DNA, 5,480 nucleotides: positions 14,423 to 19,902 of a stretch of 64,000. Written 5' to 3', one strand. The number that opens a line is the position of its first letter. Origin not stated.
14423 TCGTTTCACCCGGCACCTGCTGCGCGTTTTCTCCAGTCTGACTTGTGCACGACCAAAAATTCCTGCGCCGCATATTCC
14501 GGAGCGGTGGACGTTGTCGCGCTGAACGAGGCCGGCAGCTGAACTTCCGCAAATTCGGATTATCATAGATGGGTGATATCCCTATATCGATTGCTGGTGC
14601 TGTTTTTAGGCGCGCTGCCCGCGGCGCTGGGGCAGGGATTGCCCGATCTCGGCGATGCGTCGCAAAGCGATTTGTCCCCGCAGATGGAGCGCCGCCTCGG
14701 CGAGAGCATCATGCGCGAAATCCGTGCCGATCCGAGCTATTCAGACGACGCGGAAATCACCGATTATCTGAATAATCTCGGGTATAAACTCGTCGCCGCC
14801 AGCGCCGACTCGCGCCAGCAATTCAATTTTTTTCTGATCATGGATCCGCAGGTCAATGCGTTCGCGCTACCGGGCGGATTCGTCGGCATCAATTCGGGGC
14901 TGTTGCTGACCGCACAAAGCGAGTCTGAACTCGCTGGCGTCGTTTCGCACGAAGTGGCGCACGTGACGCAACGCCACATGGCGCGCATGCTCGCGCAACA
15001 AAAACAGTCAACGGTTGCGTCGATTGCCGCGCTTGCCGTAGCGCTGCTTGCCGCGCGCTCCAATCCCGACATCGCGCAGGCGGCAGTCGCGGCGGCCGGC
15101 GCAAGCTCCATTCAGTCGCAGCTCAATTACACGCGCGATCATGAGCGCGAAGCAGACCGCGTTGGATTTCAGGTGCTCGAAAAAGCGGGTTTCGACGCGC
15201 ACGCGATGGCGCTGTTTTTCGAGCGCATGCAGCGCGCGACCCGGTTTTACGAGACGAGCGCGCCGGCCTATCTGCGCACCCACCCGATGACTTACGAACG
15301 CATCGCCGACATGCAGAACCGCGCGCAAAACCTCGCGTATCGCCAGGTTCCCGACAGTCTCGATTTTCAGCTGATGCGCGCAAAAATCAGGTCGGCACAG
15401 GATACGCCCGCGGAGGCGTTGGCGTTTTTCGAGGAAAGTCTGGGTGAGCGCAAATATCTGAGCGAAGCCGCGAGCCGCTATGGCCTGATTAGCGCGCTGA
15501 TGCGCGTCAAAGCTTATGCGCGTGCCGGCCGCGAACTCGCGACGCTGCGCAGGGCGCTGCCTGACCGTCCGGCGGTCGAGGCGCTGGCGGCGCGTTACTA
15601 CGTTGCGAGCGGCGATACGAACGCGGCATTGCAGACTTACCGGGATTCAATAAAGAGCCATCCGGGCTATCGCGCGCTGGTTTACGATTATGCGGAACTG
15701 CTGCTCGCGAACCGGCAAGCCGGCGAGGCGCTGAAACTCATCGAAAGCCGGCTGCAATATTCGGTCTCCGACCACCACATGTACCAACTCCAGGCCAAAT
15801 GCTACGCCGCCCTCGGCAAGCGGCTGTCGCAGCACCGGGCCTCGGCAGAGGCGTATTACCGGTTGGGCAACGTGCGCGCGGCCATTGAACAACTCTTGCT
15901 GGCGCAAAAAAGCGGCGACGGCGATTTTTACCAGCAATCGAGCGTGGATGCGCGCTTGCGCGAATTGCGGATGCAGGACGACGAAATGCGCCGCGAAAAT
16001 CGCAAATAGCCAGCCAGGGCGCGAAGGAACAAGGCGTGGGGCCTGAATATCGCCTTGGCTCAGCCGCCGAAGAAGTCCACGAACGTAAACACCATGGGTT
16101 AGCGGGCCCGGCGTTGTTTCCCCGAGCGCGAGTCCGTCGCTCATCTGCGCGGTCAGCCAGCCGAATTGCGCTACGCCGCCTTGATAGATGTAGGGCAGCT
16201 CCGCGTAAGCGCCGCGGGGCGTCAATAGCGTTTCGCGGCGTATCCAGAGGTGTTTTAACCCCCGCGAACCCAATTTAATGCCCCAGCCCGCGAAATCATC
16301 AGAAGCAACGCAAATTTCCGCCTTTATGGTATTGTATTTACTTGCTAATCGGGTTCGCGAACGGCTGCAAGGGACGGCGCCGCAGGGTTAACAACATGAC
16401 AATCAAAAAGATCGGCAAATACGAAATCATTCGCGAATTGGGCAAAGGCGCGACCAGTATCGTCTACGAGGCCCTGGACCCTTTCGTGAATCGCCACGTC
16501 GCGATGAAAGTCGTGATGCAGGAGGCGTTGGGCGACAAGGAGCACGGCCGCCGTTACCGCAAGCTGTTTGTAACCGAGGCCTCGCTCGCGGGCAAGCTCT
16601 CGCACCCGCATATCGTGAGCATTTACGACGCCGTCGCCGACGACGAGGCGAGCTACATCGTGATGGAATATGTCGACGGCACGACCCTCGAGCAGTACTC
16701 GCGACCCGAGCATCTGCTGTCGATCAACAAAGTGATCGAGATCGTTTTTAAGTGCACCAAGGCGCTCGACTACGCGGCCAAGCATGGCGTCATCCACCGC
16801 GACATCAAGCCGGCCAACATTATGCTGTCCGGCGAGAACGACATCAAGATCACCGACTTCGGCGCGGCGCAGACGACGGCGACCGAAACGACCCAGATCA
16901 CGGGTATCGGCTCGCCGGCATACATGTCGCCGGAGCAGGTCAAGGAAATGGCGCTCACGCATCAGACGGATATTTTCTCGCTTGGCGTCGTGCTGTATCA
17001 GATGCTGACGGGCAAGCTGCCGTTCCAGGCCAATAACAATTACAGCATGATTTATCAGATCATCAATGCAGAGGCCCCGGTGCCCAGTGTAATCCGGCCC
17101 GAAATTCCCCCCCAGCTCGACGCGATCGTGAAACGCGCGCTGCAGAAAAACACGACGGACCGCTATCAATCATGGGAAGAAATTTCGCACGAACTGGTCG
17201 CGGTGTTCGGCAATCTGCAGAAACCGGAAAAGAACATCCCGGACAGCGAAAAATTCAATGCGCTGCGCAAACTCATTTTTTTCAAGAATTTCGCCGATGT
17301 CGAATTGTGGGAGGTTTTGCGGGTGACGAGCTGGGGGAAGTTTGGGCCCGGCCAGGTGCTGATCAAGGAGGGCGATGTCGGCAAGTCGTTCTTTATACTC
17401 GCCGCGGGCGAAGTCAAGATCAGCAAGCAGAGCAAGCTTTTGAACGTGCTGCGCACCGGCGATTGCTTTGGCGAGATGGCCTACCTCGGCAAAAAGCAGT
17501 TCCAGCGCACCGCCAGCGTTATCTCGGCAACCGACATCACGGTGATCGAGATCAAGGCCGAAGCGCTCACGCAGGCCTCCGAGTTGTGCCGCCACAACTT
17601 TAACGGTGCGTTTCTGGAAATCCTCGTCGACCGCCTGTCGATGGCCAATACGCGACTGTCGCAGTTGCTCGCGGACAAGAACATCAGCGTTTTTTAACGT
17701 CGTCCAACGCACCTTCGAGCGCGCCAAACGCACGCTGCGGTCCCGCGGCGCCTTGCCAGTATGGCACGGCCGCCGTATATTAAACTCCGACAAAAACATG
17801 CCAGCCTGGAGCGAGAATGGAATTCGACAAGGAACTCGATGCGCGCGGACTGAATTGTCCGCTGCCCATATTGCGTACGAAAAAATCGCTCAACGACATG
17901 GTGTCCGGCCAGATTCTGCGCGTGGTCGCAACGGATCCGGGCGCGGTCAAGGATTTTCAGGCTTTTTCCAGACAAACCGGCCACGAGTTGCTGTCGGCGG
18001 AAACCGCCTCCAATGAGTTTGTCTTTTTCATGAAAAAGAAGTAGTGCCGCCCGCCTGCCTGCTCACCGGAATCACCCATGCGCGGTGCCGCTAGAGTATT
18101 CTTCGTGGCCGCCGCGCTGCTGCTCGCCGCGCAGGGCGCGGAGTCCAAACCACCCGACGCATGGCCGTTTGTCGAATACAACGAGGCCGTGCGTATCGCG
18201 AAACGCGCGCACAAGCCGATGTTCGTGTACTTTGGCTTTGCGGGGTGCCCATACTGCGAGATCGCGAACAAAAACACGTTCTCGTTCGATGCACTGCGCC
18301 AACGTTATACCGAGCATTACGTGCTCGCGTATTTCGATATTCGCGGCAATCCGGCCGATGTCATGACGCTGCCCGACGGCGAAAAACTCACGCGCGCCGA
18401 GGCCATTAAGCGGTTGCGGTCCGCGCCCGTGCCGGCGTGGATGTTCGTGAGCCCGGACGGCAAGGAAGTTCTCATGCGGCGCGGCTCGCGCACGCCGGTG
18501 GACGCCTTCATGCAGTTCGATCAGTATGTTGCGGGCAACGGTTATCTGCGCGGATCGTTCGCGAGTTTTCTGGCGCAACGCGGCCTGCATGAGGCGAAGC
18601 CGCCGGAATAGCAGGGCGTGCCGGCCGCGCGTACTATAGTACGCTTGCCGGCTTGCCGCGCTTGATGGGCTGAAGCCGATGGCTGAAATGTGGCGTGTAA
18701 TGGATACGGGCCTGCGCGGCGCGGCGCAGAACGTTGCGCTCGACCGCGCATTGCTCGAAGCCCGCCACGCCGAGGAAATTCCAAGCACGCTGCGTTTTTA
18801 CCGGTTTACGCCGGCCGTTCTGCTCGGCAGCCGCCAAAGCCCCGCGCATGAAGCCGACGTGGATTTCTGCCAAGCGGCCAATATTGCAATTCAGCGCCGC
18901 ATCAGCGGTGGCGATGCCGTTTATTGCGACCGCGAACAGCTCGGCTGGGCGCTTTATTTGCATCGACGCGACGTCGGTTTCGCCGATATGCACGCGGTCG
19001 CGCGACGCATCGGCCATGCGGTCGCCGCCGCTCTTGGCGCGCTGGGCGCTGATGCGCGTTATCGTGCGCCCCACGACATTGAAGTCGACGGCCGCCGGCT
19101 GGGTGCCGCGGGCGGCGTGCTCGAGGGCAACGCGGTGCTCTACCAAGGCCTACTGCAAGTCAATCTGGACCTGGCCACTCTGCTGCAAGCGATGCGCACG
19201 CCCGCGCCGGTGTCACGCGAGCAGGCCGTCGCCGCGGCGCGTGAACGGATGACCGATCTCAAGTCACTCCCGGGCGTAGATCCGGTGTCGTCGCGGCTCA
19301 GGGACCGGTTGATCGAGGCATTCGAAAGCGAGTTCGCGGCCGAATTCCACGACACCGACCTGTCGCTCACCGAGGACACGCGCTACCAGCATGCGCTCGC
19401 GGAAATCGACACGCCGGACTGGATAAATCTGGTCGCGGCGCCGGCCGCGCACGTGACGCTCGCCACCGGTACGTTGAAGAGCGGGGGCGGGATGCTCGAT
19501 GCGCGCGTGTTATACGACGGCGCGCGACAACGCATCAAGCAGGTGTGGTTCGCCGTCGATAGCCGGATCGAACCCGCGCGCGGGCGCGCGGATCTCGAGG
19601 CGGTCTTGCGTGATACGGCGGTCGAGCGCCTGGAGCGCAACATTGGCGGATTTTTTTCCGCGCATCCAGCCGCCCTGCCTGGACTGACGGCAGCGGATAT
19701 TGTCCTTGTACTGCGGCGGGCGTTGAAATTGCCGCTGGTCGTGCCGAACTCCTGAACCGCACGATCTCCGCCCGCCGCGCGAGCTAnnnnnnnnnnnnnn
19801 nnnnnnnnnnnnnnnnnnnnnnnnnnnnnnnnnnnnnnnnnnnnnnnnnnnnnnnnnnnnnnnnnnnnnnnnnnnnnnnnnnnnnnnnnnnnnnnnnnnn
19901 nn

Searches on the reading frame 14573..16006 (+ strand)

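Call 35: search_protein_families(library=pfam, proteins=[window:14573-16006:+], max_evalue=0.00001)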
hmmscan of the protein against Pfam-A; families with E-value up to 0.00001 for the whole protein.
window:14573-16006:+ (478 aa): 2 families
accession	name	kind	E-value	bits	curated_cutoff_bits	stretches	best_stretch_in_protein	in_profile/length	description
PF01435.24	Peptidase_M48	-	1.5e-33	116.7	20.3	1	66-250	7-185/186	Peptidase family M48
PF14559.12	TPR_19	-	9.9e-13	48.7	25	1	344-410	2-68/68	Tetratricopeptide repeat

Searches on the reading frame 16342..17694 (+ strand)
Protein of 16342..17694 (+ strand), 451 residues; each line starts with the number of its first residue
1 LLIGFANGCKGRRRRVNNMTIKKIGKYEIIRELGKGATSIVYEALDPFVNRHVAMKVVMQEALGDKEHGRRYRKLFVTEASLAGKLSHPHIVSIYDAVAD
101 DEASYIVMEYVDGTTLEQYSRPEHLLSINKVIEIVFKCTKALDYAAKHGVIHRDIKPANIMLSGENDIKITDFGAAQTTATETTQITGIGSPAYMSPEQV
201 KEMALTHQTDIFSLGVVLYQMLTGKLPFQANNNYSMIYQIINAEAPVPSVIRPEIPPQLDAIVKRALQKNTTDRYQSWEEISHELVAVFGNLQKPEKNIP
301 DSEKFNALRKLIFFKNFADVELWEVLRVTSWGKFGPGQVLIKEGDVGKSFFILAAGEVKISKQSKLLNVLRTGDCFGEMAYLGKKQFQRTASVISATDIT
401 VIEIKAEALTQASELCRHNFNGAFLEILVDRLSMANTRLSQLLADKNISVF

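Call 35: search_protein_families(library=pfam, proteins=[window:16342-17694:+], max_evalue=0.00001)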
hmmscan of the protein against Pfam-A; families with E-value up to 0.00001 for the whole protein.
window:16342-17694:+ (451 aa): 5 families
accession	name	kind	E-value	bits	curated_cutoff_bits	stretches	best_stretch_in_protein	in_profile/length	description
PF00069.31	Pkinase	-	7.5e-57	193.1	31.7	1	27-283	1-260/263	Protein kinase domain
PF07714.23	PK_Tyr_Ser-Thr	-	1.4e-39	136.4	23.1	1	28-276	2-250/258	Protein tyrosine and serine/threonine kinase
PF00027.35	cNMP_binding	-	9.3e-18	64.4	27.5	1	333-411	3-84/89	Cyclic nucleotide-binding domain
PF03109.22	ABC1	-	9.9e-09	35.1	22.9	1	103-184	142-222/244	ABC1 atypical kinase-like domain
PF14531.12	Kinase-like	-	9.9e-07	28.7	25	1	147-274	163-289/289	Kinase-like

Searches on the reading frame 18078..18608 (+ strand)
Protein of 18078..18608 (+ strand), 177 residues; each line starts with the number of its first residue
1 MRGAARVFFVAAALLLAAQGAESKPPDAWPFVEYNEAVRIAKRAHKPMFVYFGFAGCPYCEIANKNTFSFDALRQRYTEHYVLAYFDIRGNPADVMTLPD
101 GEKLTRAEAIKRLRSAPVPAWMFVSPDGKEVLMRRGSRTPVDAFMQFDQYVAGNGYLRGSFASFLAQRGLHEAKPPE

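Call 35: search_protein_families(library=pfam, proteins=[window:18078-18608:+], max_evalue=0.00001)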
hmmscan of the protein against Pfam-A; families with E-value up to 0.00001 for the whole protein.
window:18078-18608:+ (177 aa): 2 families
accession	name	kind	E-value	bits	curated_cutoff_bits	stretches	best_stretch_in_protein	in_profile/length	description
PF13098.12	Thioredoxin_2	-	3.2e-09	37.5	27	1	41-140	1-97/104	Thioredoxin-like domain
PF13899.12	Thioredoxin_7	-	2.5e-08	34.4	27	1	33-126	5-83/83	Thioredoxin-like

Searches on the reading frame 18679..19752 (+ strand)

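Call 35: search_protein_families(library=pfam, proteins=[window:18679-19752:+], max_evalue=0.00001)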
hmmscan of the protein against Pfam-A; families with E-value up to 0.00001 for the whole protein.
window:18679-19752:+ (358 aa): 1 family
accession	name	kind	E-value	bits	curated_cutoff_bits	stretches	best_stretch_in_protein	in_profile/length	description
PF21948.1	LplA-B_cat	-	8.4e-38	130.8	27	1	16-216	3-200/200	Lipoyl protein ligase A/B catalytic domain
